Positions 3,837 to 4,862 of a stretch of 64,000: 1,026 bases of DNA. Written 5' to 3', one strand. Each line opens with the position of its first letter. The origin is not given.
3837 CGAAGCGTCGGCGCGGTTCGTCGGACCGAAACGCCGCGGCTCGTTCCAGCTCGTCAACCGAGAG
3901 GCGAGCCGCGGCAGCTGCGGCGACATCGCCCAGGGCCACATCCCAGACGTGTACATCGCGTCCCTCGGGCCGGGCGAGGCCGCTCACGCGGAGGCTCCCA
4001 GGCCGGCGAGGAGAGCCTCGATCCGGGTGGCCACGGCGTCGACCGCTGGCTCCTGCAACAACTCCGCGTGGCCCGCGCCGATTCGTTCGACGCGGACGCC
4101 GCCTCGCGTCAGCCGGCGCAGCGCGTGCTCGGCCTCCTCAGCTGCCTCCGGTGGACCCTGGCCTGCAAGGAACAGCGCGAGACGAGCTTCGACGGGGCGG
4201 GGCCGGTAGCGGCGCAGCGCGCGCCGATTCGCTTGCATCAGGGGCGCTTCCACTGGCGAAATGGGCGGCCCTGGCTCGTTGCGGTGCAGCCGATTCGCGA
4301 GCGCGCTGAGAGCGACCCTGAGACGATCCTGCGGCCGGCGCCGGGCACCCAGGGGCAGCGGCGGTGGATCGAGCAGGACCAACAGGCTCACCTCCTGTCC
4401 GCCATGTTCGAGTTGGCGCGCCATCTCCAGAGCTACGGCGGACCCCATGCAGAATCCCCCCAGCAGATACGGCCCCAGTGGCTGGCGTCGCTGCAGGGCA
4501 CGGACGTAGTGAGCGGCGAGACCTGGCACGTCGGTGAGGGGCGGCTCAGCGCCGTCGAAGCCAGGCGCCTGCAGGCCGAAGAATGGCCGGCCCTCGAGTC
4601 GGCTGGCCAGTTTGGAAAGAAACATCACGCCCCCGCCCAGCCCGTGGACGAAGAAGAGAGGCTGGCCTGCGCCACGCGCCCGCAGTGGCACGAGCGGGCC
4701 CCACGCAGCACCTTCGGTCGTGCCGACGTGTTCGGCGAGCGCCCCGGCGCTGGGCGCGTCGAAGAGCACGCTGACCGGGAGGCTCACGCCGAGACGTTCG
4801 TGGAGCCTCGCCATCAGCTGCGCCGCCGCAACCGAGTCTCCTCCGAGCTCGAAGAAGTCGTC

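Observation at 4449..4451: Thioesterase domain of the NRPS-like protein has Cys at the nucleophile position (GxCxG instead of GxSxG)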

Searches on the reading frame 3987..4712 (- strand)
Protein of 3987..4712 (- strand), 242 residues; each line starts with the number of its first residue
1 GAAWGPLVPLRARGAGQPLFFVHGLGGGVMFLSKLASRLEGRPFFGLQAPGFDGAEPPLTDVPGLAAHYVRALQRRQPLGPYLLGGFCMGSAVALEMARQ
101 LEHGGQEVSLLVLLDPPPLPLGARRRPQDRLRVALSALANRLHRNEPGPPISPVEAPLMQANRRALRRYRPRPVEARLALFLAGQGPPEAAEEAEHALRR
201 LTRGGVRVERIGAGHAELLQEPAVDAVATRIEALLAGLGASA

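Call 10: search_solved_structures(query=window:3987-4712:-, max_evalue=0.001, show_alignments=5)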
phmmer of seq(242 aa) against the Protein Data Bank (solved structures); distinct sequences matched with E-value up to 0.001: 30.
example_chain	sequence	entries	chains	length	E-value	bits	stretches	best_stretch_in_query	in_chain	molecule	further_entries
7dxo_A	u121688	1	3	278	3.3e-18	69.4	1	6-127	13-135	Non-ribosomal peptide synthetase 4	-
7crn_A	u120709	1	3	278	4.2e-18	69.1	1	6-127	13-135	Non-ribosomal peptide synthetase 4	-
4zxh_A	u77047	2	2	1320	7.1e-17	65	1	8-127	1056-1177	ABBFA_003403 | Tyrocidine synthetase 3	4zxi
7r0x_A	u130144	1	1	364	3.6e-16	62.7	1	17-118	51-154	Polyketide synthase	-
3tjm_A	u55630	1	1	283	2.8e-13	53.2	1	13-103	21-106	Fatty acid synthase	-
9f7b_A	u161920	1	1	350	7.7e-13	51.8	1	10-119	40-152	3-hydroxyacyl-[acyl-carrier-protein] dehydratase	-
7mhd_A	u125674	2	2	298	2.1e-12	50.4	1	13-103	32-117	Fatty acid synthase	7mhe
2px6_A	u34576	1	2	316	2.1e-12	50.4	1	13-103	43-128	Thioesterase domain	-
4z49_A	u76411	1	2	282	2.2e-12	50.4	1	13-103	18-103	Fatty acid synthase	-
1xkt_A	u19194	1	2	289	2.9e-12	49.9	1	13-103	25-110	fatty acid synthase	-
2vz8_A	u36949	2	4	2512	4.3e-11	46.1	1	13-102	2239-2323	FATTY ACID SYNTHASE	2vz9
8vf7_A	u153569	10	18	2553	8.7e-11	45.1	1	13-103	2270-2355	Fatty acid synthase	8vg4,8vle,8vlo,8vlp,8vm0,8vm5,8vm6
8vf7_B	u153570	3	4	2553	8.7e-11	45.1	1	13-103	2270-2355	Fatty acid synthase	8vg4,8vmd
6ojc_A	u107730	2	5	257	1.8e-10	44.1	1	11-236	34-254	NocB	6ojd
9b80_A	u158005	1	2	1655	3.5e-10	43.1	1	13-103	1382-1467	Fatty acid synthase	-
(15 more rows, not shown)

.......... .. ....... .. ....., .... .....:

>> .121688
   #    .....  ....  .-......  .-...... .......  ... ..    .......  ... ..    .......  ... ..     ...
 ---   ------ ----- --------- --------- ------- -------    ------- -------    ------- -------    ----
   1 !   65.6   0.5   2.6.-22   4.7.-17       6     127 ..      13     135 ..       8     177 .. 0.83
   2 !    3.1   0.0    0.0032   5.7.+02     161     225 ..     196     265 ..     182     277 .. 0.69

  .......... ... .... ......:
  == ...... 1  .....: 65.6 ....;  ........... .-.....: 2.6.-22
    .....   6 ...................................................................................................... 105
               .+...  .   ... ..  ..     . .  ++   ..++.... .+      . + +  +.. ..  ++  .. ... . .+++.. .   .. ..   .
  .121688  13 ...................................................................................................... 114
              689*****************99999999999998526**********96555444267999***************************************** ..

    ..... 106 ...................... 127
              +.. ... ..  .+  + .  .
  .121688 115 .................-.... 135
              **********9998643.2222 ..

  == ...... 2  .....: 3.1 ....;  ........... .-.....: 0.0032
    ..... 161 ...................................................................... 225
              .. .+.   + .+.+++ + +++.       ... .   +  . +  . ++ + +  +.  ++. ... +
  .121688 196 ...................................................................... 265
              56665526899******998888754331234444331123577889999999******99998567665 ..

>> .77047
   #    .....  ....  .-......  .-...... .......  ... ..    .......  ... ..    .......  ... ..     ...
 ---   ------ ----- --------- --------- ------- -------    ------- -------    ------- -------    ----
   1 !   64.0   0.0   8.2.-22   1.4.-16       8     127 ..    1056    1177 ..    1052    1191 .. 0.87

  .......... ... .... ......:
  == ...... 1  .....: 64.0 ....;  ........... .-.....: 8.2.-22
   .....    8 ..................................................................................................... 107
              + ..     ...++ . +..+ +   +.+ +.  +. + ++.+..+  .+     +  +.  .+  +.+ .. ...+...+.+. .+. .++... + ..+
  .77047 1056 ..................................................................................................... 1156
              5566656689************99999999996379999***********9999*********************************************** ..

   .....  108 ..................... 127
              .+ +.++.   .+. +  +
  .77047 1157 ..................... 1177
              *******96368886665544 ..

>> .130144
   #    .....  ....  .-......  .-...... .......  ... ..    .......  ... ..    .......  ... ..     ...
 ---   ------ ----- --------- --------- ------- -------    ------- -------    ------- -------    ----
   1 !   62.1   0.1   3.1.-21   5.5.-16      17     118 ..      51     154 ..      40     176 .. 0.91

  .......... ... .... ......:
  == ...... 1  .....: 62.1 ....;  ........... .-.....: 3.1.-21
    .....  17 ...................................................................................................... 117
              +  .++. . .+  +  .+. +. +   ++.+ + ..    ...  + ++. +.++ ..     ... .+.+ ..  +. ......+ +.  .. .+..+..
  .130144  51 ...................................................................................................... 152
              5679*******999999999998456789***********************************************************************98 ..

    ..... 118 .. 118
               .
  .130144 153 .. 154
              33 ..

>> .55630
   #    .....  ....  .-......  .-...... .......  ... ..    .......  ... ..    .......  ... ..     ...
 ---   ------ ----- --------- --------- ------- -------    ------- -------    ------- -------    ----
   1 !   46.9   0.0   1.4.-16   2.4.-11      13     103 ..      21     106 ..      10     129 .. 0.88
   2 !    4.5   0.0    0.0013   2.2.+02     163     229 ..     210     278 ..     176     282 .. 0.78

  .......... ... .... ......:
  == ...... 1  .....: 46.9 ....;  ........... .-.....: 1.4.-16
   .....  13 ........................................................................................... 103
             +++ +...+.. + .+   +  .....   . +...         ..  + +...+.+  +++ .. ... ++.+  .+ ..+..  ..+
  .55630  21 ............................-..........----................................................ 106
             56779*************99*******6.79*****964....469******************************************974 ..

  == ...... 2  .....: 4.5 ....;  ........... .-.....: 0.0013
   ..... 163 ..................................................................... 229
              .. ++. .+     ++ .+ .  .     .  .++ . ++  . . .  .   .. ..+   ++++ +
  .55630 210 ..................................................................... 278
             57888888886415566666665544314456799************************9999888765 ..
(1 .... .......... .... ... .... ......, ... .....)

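Call 27: predict_structure(alignment_id=A1)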
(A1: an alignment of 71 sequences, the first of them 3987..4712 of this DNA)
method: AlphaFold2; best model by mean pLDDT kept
length: 242 residues; sequences in the alignment: 71
mean_pLDDT: 94.0   pTM: 0.91
mean pLDDT of the five models: 94.0, 93.7, 93.0, 92.9, 92.6
residues with pLDDT >= 90: 203; 70-90: 32; 50-70: 7; < 50: 0
segments of 3 or more residues with pLDDT < 50: none
pLDDT, mean of each block of 10 residues (from residue 1): 85 96 98 97 97 96 98 97 98 98 98 93 71 86 87 96 94 98 95 93 97 98 98 94 76
secondary structure, 60 per line:
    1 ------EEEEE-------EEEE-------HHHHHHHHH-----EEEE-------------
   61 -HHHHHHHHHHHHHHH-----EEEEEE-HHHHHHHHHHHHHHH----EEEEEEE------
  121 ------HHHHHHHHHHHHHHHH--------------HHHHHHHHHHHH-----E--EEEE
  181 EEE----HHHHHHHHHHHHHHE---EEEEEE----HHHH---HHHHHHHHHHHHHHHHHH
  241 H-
elements in order: E7-11 E19-22 H30-38 E44-47 H62-76 E82-87 H89-103 E108-114 H127-142 H157-168 E177-183 H188-201 E206-211 H216-219 H223-241

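Call 29: search_protein_representatives(protein=window:3987-4712:-)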
Query: 242 residues. Proteins with E-value up to 0.001 (for the whole library): 33170; up to 1e-10: 18127; up to 1e-30: 105. The best 150 are listed.
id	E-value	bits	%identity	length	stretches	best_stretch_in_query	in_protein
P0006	1.2e-75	270.6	52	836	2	2-239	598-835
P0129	5.0e-66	239.1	38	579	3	3-235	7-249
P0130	1.1e-63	231.5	56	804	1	5-240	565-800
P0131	4.7e-63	229.4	54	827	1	5-241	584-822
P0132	1.1e-54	202.0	37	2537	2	2-229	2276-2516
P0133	2.0e-52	194.6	38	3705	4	5-118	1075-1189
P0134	7.7e-51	189.4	39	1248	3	2-116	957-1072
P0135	4.3e-49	183.7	36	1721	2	3-235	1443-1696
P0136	3.8e-48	180.6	36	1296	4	3-117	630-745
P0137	2.0e-47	178.2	47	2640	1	5-235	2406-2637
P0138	2.1e-47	178.2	34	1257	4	5-118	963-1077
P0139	5.3e-47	176.8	43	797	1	5-233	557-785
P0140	4.2e-45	170.6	44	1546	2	4-112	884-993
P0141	7.1e-45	169.9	34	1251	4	2-133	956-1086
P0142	7.8e-45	169.7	42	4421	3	6-122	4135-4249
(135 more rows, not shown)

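Call 31: fold_search(model_id=the predicted structure, library=pdb)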
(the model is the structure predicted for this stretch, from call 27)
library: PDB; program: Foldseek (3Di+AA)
matches with E <= 10: 1840; with E <= 0.001: 1268
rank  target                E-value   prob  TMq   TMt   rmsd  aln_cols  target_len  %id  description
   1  7dxo_A                3.2e-18  1.00  0.74  0.69  10.0       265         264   26  The mutant of bifunctional thioesterase catalyzing epimerization and cyclization (released 2022-01-26)
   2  7crn_C                7.4e-18  1.00  0.73  0.67  10.0       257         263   27  The Functional Characterization and Crystal Structure of the Bifunctional Thioesterase Catalyzing Epimerization and Cy (released 2021-08-18)
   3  7crn_A                1.4e-17  1.00  0.73  0.67  10.1       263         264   27  The Functional Characterization and Crystal Structure of the Bifunctional Thioesterase Catalyzing Epimerization and Cy (released 2021-08-18)
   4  9f7b                  5.2e-17  1.00  0.71  0.59   9.4       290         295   22  Thioesterase domain (GbnD6 TE domain) from the gladiolin PKS (released 2025-05-14)
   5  6ece_A                2.4e-16  1.00  0.69  0.66   7.5       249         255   22  Vlm2 thioesterase domain with genetically encoded 2,3-diaminopropionic acid bound with a dodecadepsipeptide, space gro (released 2018-12-12)
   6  4zxh                  3.0e-16  1.00  0.74  0.15   8.3       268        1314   24  Crystal Structure of holo-AB3403 a four domain nonribosomal peptide synthetase from Acinetobacter Baumanii (released 2015-12-30)
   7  7r0x                  1.4e-15  1.00  0.70  0.57  10.7       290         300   24  Structure of the branching thioesterase from oocydin biosynthesis (released 2022-08-10)
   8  6ojd_C                1.5e-15  1.00  0.70  0.75   7.4       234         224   26  A high-resolution crystal structure of covalent complex of NocB thioesterase domain with fluorophosphonate nocardicin  (released 2019-09-11)
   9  6ecf_A                2.0e-15  1.00  0.69  0.67   7.4       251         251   22  Vlm2 thioesterase domain with genetically encoded 2,3-diaminopropionic acid bound with a dodecadepsipeptide, space gro (released 2018-12-12)
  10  6ecf_C                2.5e-15  1.00  0.69  0.67   9.2       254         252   20  Vlm2 thioesterase domain with genetically encoded 2,3-diaminopropionic acid bound with a dodecadepsipeptide, space gro (released 2018-12-12)
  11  6ojd_A                2.8e-15  1.00  0.71  0.75   7.2       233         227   26  A high-resolution crystal structure of covalent complex of NocB thioesterase domain with fluorophosphonate nocardicin  (released 2019-09-11)
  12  6ojd_D                3.8e-15  1.00  0.71  0.77   7.2       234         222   27  A high-resolution crystal structure of covalent complex of NocB thioesterase domain with fluorophosphonate nocardicin  (released 2019-09-11)
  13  6ojc                  4.1e-15  1.00  0.71  0.77   7.0       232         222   27  A high-resolution crystal structure of NocB thioesterase domain from Nocardicin cluster (released 2019-09-11)
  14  6ecf_B                4.3e-15  1.00  0.68  0.66   9.0       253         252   20  Vlm2 thioesterase domain with genetically encoded 2,3-diaminopropionic acid bound with a dodecadepsipeptide, space gro (released 2018-12-12)
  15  6ece_B                9.5e-15  1.00  0.68  0.69   7.4       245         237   22  Vlm2 thioesterase domain with genetically encoded 2,3-diaminopropionic acid bound with a dodecadepsipeptide, space gro (released 2018-12-12)
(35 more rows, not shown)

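Call 59: find_encoding_contigs(protein=P0139, flank=7000, max_places=1)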
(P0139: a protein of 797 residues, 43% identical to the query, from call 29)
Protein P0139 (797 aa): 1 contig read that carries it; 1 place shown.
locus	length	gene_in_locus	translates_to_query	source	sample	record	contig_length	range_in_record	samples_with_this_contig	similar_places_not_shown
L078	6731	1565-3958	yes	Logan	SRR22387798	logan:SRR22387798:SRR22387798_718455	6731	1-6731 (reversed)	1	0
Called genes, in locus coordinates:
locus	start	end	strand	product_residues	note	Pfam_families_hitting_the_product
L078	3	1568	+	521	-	?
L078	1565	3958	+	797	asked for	PF00668:Condensation, PF00550:PP-binding, PF00975:Thioesterase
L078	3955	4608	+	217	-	PF22624:AASDHPPT_N, PF01648:ACPS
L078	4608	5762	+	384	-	PF13439:Glyco_transf_4, PF20706:GT4-conflict, PF00534:Glycos_transf_1, PF13692:Glyco_trans_1_4, PF13524:Glyco_trans_1_2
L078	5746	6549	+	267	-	PF01061:ABC2_membrane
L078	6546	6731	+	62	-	?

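Call 60: find_encoding_contigs(protein=P0130, flank=7000, max_places=1)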
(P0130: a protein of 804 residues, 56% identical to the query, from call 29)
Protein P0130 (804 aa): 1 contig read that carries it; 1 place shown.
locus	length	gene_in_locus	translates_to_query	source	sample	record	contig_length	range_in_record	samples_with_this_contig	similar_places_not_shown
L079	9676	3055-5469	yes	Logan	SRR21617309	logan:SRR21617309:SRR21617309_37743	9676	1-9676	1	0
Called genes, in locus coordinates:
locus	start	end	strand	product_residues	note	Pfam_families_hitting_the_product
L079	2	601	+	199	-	?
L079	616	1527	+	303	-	PF04536:TPM_phosphatase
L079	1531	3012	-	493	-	PF00535:Glycos_transf_2, PF13641:Glyco_tranf_2_3 (faint), PF10111:Glyco_tranf_2_2 (faint)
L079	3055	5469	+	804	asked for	PF00501:AMP-binding, PF13193:AMP-binding_C, PF00550:PP-binding, PF00975:Thioesterase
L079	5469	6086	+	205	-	PF22624:AASDHPPT_N, PF01648:ACPS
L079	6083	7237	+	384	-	PF13439:Glyco_transf_4, PF13579:Glyco_trans_4_4 (weak), PF20706:GT4-conflict, PF00534:Glycos_transf_1, PF13692:Glyco_trans_1_4, PF13524:Glyco_trans_1_2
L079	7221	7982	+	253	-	PF01061:ABC2_membrane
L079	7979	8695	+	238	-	PF00005:ABC_tran, PF13304:AAA_21 (faint)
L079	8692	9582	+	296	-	PF00535:Glycos_transf_2, PF13641:Glyco_tranf_2_3, PF10111:Glyco_tranf_2_2 (faint)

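Call 61: search_protein_families(library=pfam, proteins=[L078:3-1568:+, P0139, L079:8692-9582:+, L079:1531-3012:-], max_evalue=0.001)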
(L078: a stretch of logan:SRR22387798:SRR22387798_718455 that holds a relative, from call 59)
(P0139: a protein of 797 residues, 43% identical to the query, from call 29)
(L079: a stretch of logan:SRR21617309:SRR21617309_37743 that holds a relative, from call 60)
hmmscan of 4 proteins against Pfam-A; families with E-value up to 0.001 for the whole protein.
L078:3-1568:+ (521 aa): 3 families
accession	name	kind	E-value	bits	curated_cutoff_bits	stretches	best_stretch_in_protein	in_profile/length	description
PF00881.29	Nitroreductase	-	3.5e-12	47.3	23.5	1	287-459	3-162/167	Nitroreductase family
PF00550.31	PP-binding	-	5.1e-11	43.1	20.8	1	163-226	1-66/67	Phosphopantetheine attachment site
PF13193.12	AMP-binding_C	-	1.6e-08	35.8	24.5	1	63-137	1-76/76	AMP-binding enzyme C-terminal domain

P0139 (797 aa): 4 families
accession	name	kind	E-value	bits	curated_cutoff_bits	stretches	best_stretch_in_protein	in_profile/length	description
PF00668.25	Condensation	-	5.8e-81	272.9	30.6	1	30-457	6-444/456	Condensation domain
PF00975.26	Thioesterase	-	1.7e-21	77.9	26.4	1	572-772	4-212/226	Thioesterase domain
PF00550.31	PP-binding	-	7.8e-18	64.9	20.8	1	486-548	2-66/67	Phosphopantetheine attachment site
PF00561.26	Abhydrolase_1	-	0.00084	19.5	25.8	0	570-675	2-110/245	alpha/beta hydrolase fold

L079:8692-9582:+ (296 aa): 4 families
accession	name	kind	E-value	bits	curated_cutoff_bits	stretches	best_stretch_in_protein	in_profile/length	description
PF00535.33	Glycos_transf_2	-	1e-17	65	23.3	1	6-180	1-162/168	Glycosyl transferase family 2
PF13641.12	Glyco_tranf_2_3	-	8.6e-12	46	27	1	3-235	1-209/230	Glycosyltransferase like family 2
PF13632.12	Glyco_trans_2_3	-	1.4e-06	28.7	27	1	170-239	72-139/198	Glycosyl transferase family group 2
PF10111.15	Glyco_tranf_2_2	-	8.7e-06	25.8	27.3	0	35-101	31-102/276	Glycosyltransferase like family 2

L079:1531-3012:- (493 aa): 3 families
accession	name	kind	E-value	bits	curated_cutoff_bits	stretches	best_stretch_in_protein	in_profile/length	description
PF00535.33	Glycos_transf_2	-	9.6e-23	81.4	23.3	1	66-220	1-162/168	Glycosyl transferase family 2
PF10111.15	Glyco_tranf_2_2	-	1.3e-05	25.3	27.3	0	214-259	167-215/276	Glycosyltransferase like family 2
PF13641.12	Glyco_tranf_2_3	-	2.3e-05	25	27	1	112-178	48-119/230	Glycosyltransferase like family 2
